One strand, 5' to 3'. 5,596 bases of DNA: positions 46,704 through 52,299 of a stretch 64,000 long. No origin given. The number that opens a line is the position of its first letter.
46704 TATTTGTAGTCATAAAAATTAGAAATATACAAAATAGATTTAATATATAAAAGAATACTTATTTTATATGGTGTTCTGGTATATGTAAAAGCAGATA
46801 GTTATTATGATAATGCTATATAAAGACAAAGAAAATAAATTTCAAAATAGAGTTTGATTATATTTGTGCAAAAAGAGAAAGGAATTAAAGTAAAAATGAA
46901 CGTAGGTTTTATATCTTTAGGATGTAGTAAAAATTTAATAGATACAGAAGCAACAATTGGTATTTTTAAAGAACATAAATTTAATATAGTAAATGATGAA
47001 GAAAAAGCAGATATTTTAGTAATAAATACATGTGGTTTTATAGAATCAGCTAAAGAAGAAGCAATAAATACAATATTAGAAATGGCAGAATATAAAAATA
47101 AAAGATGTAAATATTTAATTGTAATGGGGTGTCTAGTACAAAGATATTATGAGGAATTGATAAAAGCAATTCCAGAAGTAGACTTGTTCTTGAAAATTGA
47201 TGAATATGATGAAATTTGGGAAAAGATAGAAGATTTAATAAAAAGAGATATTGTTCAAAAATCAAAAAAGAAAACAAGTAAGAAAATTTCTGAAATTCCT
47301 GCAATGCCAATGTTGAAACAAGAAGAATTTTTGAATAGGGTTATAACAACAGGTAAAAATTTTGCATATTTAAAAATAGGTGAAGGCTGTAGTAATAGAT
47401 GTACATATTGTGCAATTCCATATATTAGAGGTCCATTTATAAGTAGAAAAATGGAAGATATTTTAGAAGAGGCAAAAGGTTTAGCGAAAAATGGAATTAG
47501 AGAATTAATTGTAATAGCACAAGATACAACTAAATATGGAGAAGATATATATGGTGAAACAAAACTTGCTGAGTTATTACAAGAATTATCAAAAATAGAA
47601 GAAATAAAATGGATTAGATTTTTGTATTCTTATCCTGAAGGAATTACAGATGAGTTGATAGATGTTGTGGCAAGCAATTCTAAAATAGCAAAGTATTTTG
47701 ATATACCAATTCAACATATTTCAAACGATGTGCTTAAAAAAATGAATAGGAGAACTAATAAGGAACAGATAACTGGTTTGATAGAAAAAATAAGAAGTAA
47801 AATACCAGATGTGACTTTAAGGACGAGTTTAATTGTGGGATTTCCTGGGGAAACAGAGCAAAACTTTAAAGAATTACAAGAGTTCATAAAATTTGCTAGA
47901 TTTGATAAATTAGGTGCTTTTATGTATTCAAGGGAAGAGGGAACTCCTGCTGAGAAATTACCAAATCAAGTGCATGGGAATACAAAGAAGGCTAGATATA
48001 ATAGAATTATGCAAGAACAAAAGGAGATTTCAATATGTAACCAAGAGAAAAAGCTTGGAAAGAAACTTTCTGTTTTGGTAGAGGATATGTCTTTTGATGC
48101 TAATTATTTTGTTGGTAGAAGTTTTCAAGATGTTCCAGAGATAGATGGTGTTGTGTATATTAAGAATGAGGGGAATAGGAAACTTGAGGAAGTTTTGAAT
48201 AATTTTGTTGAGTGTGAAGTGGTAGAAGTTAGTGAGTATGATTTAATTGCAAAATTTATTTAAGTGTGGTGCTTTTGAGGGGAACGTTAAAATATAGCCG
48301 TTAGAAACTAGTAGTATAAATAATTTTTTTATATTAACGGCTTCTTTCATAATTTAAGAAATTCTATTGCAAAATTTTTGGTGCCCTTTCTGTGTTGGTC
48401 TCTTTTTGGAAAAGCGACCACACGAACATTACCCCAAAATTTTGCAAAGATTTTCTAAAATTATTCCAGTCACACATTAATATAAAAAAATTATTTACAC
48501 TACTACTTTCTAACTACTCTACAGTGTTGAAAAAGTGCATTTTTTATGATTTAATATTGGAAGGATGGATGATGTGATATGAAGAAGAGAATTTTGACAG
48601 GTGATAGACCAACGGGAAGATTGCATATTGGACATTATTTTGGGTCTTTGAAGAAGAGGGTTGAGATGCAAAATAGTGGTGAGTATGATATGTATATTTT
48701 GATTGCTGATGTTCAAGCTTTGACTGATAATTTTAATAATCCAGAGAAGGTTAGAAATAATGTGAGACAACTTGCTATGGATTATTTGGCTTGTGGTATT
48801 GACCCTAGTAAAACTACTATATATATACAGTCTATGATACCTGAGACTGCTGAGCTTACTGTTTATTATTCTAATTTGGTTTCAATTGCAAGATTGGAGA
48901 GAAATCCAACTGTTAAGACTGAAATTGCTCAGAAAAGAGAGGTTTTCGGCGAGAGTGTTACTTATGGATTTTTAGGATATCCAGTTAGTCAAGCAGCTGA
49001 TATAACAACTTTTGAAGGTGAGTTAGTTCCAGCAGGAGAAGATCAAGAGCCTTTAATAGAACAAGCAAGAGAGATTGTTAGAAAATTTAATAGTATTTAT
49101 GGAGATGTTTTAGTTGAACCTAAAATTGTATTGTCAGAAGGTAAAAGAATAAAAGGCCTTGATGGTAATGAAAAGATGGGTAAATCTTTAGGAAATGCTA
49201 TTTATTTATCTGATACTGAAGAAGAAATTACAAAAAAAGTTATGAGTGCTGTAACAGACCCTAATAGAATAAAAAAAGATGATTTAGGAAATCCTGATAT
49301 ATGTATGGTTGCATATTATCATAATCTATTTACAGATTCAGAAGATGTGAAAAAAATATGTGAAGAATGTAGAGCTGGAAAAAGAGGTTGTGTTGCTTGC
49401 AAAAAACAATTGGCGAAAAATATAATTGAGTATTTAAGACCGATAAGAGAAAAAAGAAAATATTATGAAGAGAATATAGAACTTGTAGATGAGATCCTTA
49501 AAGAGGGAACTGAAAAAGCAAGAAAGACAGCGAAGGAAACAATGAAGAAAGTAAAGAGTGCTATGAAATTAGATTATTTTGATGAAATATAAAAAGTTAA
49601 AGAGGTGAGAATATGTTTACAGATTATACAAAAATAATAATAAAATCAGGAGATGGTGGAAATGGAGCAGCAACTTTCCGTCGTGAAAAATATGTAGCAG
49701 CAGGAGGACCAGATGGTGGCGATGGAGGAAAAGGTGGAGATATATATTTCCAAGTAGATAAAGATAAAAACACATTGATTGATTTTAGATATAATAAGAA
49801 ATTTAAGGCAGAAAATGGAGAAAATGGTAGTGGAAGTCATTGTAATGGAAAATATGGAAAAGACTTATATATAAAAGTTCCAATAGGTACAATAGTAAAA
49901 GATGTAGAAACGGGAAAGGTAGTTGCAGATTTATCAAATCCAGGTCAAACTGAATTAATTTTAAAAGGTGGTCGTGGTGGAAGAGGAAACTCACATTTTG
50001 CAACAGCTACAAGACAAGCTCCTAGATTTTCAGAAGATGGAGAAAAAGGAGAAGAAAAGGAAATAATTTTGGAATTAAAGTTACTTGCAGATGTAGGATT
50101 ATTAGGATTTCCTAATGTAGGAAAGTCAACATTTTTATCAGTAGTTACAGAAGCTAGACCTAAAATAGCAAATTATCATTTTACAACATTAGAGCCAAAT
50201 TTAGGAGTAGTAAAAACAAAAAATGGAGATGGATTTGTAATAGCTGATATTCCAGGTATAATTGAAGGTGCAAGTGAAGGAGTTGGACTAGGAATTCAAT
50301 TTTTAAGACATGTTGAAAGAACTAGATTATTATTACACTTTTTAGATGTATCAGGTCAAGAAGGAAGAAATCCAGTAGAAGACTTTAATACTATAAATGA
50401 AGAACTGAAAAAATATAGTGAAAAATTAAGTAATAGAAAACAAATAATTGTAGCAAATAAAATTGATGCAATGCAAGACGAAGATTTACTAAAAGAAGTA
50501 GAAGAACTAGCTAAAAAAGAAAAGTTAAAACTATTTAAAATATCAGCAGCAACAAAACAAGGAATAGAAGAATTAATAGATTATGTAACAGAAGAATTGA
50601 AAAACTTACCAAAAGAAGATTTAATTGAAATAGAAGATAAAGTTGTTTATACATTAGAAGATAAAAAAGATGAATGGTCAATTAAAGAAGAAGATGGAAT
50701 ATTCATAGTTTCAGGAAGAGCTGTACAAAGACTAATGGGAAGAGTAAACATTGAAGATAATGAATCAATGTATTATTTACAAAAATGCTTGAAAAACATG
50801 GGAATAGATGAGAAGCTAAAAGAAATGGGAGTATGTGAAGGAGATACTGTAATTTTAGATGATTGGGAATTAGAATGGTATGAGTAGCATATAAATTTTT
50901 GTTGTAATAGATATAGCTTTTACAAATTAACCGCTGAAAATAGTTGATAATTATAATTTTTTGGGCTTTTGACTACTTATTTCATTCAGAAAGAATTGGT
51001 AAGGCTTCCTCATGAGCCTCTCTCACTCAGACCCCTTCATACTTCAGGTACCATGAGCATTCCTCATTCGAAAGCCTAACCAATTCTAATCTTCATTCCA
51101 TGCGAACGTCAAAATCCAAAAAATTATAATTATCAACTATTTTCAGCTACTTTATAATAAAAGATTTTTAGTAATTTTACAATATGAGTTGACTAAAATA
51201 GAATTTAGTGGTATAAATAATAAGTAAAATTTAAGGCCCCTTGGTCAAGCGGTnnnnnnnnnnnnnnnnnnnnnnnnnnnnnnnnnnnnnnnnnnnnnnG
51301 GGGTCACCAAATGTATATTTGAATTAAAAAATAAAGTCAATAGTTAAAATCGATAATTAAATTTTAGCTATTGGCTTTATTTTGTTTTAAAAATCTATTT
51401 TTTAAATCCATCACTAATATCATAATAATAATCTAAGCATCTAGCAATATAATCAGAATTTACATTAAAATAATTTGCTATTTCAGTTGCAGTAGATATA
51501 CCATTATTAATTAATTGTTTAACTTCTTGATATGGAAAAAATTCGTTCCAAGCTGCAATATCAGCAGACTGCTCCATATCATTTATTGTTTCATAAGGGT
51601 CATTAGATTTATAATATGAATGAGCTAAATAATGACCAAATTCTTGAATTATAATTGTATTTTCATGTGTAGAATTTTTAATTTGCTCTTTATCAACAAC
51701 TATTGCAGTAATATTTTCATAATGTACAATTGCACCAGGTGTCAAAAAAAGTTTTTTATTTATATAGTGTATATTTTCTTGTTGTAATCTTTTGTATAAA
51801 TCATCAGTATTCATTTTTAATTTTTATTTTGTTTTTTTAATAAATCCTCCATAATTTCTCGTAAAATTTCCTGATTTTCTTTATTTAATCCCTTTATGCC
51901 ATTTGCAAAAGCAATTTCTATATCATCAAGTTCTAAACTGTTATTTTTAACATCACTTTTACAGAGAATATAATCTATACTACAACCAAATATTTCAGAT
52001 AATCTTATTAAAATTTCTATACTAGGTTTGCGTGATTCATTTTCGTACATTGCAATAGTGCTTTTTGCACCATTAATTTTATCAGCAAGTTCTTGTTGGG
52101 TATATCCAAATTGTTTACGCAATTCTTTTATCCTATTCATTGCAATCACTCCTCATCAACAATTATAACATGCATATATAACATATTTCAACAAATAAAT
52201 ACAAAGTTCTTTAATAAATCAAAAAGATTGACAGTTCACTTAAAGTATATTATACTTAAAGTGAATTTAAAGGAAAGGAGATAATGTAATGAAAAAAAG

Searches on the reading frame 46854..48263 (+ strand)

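Call 53: search_protein_families(library=pfam, proteins=[window:46854-48263:+], max_evalue=0.001)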
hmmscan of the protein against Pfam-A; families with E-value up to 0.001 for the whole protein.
window:46854-48263:+ (469 aa): 3 families
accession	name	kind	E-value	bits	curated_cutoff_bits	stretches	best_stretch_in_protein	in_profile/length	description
PF00919.26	UPF0004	-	4e-27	94.5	27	1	17-113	2-97/98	Uncharacterized protein family UPF0004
PF04055.27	Radical_SAM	-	2.1e-26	93.5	29.5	1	174-345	2-166/166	Radical SAM superfamily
PF18693.7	TRAM_2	-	3.6e-16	59.5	27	1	402-469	2-63/63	TRAM domain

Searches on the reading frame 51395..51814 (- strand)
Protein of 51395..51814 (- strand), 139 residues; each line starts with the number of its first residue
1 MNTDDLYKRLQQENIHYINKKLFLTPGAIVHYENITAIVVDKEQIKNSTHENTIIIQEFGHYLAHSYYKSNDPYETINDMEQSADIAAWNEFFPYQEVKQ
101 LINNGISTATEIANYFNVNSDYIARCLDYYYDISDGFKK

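Call 53: search_protein_families(library=pfam, proteins=[window:51395-51814:-], max_evalue=0.001)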
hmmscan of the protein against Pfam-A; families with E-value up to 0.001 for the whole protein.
window:51395-51814:- (139 aa): 1 family
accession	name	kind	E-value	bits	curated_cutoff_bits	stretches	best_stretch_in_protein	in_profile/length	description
PF06114.19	Peptidase_M78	-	2.7e-06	27.6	22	1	19-120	10-115/123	IrrE N-terminal-like domain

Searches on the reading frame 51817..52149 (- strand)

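Call 53: search_protein_families(library=pfam, proteins=[window:51817-52149:-], max_evalue=0.001)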
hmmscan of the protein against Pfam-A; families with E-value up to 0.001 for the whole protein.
window:51817-52149:- (110 aa): 5 families
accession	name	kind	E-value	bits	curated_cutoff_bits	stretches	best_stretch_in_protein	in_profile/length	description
PF01381.28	HTH_3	-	4.7e-18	65.4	23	1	7-61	1-55/55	Helix-turn-helix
PF12844.13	HTH_19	-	2.1e-14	53.6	30.2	1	5-62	2-59/64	Helix-turn-helix domain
PF07022.19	Phage_CI_repr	-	5.5e-06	27.1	22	1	7-66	3-62/65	Bacteriophage CI repressor helix-turn-helix domain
PF13560.12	HTH_31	-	8.1e-06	26.5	27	1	6-57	5-57/64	Helix-turn-helix domain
PF13443.12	HTH_26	-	0.00019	22.1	22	1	6-59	1-55/63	Cro/C1-type HTH DNA-binding domain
